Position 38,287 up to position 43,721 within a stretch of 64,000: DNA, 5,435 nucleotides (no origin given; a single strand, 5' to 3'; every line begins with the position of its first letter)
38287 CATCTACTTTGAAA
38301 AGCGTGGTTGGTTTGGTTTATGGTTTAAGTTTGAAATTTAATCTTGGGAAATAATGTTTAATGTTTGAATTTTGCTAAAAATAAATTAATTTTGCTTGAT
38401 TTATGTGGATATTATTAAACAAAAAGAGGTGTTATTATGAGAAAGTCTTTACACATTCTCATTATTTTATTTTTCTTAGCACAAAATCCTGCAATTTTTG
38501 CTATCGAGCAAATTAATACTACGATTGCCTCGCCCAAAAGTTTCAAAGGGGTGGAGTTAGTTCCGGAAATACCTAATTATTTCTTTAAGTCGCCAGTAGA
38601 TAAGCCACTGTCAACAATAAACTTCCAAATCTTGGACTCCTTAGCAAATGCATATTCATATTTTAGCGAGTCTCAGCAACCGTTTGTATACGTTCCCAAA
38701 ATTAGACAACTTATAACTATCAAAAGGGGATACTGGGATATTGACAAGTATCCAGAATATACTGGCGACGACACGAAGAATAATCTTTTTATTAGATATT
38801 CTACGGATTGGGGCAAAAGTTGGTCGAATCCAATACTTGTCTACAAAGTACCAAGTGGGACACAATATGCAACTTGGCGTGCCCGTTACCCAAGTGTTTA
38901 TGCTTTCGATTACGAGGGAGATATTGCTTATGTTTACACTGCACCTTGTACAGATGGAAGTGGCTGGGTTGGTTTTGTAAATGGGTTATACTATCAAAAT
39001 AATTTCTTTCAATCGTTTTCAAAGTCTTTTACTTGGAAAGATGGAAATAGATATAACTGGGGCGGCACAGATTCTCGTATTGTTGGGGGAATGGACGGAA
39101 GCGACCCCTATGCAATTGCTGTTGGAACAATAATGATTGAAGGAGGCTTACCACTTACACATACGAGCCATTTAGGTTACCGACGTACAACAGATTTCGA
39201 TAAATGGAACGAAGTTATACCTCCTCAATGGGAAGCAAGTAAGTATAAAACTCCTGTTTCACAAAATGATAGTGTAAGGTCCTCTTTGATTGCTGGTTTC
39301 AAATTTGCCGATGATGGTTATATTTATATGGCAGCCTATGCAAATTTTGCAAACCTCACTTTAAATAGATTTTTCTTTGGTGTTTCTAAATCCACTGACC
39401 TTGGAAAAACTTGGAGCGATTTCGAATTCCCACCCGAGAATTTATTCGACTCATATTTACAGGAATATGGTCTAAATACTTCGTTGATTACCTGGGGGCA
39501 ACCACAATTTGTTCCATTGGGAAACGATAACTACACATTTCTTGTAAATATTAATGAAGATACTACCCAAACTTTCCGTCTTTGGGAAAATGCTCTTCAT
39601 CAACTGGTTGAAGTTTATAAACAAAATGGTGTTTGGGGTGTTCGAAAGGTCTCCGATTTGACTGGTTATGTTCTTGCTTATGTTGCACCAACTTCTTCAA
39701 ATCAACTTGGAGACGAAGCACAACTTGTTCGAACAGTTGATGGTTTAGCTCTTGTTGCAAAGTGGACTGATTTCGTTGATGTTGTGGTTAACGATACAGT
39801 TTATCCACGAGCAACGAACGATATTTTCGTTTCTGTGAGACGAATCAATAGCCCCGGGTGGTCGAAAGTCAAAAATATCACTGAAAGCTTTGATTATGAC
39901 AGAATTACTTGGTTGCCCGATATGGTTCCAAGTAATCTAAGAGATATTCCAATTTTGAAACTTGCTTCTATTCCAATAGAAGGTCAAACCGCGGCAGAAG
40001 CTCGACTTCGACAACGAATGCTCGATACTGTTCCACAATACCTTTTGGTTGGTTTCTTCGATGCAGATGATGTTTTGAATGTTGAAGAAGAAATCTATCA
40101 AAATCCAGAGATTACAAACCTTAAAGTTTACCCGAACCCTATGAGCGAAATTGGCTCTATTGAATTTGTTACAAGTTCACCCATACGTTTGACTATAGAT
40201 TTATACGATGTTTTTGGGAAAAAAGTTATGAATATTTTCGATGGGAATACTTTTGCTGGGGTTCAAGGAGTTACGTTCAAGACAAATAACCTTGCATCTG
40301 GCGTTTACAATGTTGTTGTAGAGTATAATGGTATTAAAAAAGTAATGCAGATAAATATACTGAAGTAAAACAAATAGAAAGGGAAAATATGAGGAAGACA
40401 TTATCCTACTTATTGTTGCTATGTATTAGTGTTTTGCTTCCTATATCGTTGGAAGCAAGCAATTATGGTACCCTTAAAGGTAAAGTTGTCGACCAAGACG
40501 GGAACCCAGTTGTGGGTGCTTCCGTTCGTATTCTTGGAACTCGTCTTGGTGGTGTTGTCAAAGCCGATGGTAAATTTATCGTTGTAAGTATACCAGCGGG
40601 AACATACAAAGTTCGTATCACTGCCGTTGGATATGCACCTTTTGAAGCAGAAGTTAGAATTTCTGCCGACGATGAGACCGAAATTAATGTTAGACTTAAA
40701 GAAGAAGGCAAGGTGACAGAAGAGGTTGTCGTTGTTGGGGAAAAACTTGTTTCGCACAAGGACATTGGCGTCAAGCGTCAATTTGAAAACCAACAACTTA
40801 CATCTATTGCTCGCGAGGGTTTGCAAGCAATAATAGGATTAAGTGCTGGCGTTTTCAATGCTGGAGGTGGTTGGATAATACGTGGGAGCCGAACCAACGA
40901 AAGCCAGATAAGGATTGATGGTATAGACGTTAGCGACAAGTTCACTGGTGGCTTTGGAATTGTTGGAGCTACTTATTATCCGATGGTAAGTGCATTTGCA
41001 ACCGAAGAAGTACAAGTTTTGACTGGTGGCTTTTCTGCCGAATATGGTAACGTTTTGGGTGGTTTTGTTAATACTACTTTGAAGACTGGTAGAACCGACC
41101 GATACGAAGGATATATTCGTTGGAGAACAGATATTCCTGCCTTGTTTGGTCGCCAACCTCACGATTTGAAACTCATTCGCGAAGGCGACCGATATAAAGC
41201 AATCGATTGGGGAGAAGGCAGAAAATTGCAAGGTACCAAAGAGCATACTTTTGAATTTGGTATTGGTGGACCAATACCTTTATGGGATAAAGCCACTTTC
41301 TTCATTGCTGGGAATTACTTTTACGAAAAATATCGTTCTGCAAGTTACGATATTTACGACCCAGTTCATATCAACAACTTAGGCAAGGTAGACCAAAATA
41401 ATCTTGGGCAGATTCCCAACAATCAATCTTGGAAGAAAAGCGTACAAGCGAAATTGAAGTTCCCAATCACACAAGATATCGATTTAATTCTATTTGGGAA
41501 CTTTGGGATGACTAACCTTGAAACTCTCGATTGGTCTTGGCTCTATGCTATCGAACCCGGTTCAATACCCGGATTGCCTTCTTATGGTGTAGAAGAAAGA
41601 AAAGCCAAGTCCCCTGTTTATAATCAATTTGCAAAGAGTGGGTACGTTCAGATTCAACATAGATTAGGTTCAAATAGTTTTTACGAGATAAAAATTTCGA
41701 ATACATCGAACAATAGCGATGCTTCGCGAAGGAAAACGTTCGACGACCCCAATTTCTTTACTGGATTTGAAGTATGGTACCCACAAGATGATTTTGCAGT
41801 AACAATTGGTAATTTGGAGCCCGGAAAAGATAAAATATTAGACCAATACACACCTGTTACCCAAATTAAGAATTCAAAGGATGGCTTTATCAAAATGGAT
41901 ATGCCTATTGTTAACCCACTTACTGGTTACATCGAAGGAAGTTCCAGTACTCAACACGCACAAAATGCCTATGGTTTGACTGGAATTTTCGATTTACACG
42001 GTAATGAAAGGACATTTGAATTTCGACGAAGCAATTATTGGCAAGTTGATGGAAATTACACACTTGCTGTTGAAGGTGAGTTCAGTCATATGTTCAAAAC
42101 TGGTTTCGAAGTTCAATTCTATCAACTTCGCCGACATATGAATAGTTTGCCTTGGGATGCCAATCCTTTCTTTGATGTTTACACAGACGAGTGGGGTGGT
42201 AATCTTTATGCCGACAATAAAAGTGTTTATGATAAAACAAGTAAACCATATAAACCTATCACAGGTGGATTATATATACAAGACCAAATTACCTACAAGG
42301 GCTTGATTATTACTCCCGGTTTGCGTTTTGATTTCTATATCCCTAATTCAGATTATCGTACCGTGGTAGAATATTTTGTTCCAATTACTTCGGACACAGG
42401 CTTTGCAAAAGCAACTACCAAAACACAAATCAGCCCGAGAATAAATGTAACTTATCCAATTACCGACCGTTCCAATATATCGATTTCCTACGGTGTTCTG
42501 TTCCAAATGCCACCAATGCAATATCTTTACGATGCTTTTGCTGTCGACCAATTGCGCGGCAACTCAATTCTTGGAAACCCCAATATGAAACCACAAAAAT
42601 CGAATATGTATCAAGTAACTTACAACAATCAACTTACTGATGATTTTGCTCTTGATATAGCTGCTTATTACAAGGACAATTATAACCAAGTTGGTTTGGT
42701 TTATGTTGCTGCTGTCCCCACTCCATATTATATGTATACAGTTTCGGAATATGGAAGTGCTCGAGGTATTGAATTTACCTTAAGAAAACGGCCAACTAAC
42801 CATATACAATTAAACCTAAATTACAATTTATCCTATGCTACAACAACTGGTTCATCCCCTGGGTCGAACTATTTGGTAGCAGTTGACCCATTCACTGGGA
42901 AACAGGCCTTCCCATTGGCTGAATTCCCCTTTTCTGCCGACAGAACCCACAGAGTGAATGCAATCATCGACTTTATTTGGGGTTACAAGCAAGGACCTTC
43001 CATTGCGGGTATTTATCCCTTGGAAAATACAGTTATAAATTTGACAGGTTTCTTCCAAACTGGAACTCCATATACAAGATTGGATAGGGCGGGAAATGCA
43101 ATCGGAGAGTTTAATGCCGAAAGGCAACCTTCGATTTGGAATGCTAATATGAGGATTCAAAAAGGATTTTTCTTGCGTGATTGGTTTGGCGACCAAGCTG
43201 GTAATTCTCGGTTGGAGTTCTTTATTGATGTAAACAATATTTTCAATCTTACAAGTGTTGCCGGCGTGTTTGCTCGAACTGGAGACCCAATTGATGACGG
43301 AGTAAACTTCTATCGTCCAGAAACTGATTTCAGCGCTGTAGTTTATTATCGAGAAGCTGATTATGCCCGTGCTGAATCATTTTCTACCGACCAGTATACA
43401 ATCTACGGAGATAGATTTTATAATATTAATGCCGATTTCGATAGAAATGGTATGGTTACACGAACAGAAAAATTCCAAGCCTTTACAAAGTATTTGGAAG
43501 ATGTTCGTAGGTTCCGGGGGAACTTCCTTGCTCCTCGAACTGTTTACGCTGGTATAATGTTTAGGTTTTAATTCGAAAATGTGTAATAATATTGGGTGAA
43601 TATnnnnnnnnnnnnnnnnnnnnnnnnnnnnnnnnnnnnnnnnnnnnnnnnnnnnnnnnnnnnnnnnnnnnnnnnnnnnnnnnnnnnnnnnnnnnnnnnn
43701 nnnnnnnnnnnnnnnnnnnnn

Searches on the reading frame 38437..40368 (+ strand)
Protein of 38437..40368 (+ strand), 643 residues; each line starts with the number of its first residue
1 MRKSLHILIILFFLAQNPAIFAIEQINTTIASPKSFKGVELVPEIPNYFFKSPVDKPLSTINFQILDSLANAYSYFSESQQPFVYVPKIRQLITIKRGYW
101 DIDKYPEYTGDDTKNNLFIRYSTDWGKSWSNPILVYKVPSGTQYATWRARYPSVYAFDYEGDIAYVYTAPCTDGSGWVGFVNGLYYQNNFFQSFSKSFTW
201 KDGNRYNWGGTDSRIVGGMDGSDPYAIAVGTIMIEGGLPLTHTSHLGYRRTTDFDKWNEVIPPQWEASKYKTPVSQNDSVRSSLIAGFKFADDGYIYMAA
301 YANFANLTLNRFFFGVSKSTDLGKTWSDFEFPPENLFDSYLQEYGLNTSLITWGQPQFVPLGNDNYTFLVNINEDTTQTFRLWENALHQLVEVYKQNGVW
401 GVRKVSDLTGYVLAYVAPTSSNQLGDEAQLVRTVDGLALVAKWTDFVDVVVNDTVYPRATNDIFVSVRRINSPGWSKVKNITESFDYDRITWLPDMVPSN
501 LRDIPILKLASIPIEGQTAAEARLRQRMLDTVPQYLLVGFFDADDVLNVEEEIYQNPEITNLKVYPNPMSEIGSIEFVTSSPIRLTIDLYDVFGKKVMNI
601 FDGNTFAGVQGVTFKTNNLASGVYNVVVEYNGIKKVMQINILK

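Call 5: search_protein_families(library=pfam, proteins=[window:38437-40368:+], max_evalue=1)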
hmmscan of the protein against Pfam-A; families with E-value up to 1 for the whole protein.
window:38437-40368:+ (643 aa): 3 families
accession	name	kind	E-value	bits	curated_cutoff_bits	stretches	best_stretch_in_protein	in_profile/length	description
PF18962.6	Por_Secre_tail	-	1e-07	32.6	27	1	564-636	1-70/75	Secretion system C-terminal sorting domain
PF12135.13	Plasmo_rep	-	0.094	13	23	1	548-562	8-22/25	Plasmodium repeat family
PF02012.26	BNR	-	0.84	10.3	27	0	319-327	3-11/12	BNR/Asp-box repeat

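Call 6: search_protein_families(library=ncbifam, proteins=[window:38437-40368:+], max_evalue=1)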
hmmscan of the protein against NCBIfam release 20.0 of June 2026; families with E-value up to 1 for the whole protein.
window:38437-40368:+ (643 aa): 3 families
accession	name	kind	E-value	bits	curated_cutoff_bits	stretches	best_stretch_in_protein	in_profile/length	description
TIGR04183.1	Por_Secre_tail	domain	3.3e-07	30.2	23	1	564-637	1-67/72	T9SS type A sorting domain-containing protein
NF038113.1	T9SSA_dep_M36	equivalog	1.4e-06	26.8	885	1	552-636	787-863/869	T9SS-dependent M36 family metallopeptidase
NF052323.1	T9SSA_dep_M6i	equivalog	0.0022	16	600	1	548-633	947-1031/1043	T9SS-dependent M6-like inactivated metalloprotease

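Call 86: search_protein_families(library=pfam, alignment_id=A10, max_evalue=0.1)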
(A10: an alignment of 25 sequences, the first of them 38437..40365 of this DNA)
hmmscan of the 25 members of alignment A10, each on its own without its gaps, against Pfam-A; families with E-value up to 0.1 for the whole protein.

A. member 1, window:38437-40365:+ (643 aa): 2 families
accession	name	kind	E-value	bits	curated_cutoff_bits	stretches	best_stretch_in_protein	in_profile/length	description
PF18962.6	Por_Secre_tail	-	1e-07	32.6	27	1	564-636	1-70/75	Secretion system C-terminal sorting domain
PF12135.13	Plasmo_rep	-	0.094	13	23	0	548-562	8-22/25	Plasmodium repeat family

B. families by the number of members that match (of 25 scanned): 12 families
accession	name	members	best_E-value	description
PF18962.6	Por_Secre_tail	25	2.2e-15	Secretion system C-terminal sorting domain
PF13088.12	BNR_2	18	0.00045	BNR repeat-like domain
PF02012.26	BNR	8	0.00033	BNR/Asp-box repeat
PF24316.1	Tli3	6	0.0019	T6SS Tli3 immunity protein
PF13860.13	FlgD_ig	5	0.0015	FlgD Ig-like domain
PF13585.12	CHU_C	4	0.00045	CHU_C Type IX secretion signal domain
PF18638.7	CyRPA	3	0.0029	Cysteine-Rich Protective Antigen 6 bladed domain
PF11589.14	DUF3244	2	0.0019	Domain of unknown function (DUF3244)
PF16967.11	TcfC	2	0.047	E-set like domain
PF13859.12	BNR_3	1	0.029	BNR repeat-like domain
PF23268.1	RIN1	1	0.07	RIN1-like domain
PF12135.13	Plasmo_rep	1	0.094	Plasmodium repeat family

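Call 87: search_solved_structures(query=A10, max_evalue=1)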
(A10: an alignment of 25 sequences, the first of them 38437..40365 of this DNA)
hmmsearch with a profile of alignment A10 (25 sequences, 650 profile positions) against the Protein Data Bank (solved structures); distinct sequences matched with E-value up to 1: 47.
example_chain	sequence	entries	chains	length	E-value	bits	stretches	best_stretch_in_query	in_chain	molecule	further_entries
4fj6_A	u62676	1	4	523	9.9e-06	27.2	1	303-331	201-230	glycoside hydrolase family 33, candidate sialidase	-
6myv_A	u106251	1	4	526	4.1e-05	25.2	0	115-137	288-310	Sialidase26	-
6mrv_B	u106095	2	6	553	5e-05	24.9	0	115-137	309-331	Sialidase26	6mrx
2vk5_A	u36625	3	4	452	5.9e-05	24.6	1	319-349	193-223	EXO-ALPHA-SIALIDASE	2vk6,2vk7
8u2a_A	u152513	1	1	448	6.1e-05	24.6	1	319-349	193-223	Exo-alpha-sialidase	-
8u5o_A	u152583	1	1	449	6.1e-05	24.6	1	319-349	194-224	Exo-alpha-sialidase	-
2bf6_A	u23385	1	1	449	6.5e-05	24.5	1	319-349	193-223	EXO-ALPHA-SIALIDASE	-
4bbw_A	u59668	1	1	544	0.0001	23.9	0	302-330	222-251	SIALIDASE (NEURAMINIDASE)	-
5tsp_A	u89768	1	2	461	0.00012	23.6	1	319-349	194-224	Sialidase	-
4q6k_A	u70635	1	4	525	0.00013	23.5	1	308-329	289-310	BNR/Asp-box repeat protein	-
8glk_D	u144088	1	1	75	0.00013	23.5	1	571-648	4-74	Endonuclease I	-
6mnj_A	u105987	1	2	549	0.00014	23.4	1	308-332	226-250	Hz136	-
7qy9_A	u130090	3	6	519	0.00015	23.3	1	302-332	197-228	BNR/Asp-box repeat protein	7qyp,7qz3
4x6k_A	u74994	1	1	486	0.00016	23.3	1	269-329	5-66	Anhydrosialidase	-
9db6_A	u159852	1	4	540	0.00016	23.2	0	307-330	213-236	BNR/Asp-box repeat protein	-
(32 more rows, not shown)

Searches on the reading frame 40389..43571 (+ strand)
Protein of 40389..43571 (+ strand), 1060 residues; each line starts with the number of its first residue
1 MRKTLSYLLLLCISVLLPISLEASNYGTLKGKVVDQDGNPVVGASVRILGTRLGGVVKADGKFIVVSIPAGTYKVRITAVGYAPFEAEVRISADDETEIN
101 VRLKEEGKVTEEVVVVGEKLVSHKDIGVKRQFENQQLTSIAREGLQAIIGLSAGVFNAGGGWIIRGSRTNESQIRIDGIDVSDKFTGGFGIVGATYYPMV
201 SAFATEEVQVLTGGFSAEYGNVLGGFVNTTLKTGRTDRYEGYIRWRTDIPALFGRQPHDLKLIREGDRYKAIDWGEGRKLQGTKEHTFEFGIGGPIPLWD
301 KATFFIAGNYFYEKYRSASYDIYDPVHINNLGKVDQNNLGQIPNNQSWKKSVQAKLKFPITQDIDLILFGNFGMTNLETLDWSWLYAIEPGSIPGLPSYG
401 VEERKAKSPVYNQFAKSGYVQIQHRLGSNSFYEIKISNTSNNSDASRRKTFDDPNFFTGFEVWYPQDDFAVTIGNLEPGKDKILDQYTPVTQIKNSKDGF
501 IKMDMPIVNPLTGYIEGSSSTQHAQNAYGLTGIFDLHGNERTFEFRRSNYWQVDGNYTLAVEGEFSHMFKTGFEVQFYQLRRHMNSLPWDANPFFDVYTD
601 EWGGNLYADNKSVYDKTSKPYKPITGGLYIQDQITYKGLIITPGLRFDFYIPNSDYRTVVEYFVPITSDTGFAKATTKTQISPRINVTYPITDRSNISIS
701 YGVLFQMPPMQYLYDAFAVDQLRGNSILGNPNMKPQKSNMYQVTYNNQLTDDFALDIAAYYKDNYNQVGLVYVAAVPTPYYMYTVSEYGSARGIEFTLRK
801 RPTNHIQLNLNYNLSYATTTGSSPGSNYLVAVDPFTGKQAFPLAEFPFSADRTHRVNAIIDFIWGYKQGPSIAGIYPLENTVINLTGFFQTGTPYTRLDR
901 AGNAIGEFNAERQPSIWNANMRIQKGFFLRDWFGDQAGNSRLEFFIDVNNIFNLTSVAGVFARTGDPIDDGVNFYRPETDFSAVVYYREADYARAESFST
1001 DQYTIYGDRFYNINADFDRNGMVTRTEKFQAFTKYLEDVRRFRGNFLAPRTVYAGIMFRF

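Call 5: search_protein_families(library=pfam, proteins=[window:40389-43571:+], max_evalue=1)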
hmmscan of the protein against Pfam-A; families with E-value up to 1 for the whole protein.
window:40389-43571:+ (1060 aa): 8 families
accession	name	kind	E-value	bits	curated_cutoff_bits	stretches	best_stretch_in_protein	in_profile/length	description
PF13715.12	CarbopepD_reg_2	-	1.2e-17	64.1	32.2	1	29-115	1-88/88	CarboxypepD_reg-like domain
PF13620.12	CarboxypepD_reg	-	2.4e-17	63.5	32.3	1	28-104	1-82/82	Carboxypeptidase regulatory-like domain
PF07715.20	Plug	-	1.1e-06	29.5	23.9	1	131-225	16-106/107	TonB-dependent Receptor Plug Domain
PF08308.17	PEGA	-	3.3e-06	27.3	20.8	1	66-105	29-69/71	PEGA domain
PF09430.16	EMC7_beta-sandw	-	0.00021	21.9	26.6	1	53-97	21-61/122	ER membrane protein complex subunit 7, beta-sandwich domain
PF07210.18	DUF1416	-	0.021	15.2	23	1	17-97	10-91/97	Protein of unknown function (DUF1416)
PF25020.1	TTR_TEN1-4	-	0.04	14.3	27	1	24-87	4-69/86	Teneurin TTR-like domain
PF15976.11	CooC_C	-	0.12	12.8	29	1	27-65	17-53/93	CS1-pili formation C-terminal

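Call 6: search_protein_families(library=ncbifam, proteins=[window:40389-43571:+], max_evalue=1)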
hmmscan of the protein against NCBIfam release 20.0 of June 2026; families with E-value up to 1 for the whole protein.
window:40389-43571:+ (1060 aa): 7 families
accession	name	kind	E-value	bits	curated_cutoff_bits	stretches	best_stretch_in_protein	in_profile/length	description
TIGR04056.1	OMP_RagA_SusC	subfamily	1.5e-17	63.3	368.25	2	28-126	2-94/981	SusC/RagA family TonB-linked outer membrane protein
TIGR01785.1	TonB-hemin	subfamily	2.4e-12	46.1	316.85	1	608-823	348-563/677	TonB-dependent heme/hemoglobin receptor family protein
NF052345.1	S_layer_anammox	exception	4.5e-07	27.6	1400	1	25-114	1311-1402/1596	Kustd1514 family S-layer glycoprotein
NF010012.0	PRK13486.1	equivalog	1.2e-05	23.9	924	2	680-815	416-550/696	TonB-dependent receptor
NF041535.1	TonB_rec_PqqU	equivalog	0.00015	20.2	1200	1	204-236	102-134/676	TonB-dependent receptor PqqU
NF053590.1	TonB_dep_TOL0244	equivalog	0.014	14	645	1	723-817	402-494/604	TOL_0244 family TonB-dependent receptor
NF010010.0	PRK13483.1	equivalog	0.026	12.5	927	1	679-813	402-544/660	ligand-gated channel protein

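Call 58: search_solved_structures(query=window:40389-43568:+, max_evalue=0.01)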
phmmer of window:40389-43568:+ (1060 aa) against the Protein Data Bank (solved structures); distinct sequences matched with E-value up to 0.01: 4.
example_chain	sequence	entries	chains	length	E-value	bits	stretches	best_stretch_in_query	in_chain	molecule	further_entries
6ytc_A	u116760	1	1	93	1.1e-05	27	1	29-117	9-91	TonB-dependent receptor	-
4wi0_B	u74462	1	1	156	0.0019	19.5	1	42-98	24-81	Cellulosomal scaffoldin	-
4u3s_B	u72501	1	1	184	0.0027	19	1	42-98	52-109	Cellulosomal scaffoldin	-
9hfj_A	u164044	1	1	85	0.0064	17.8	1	28-104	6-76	SusC homolog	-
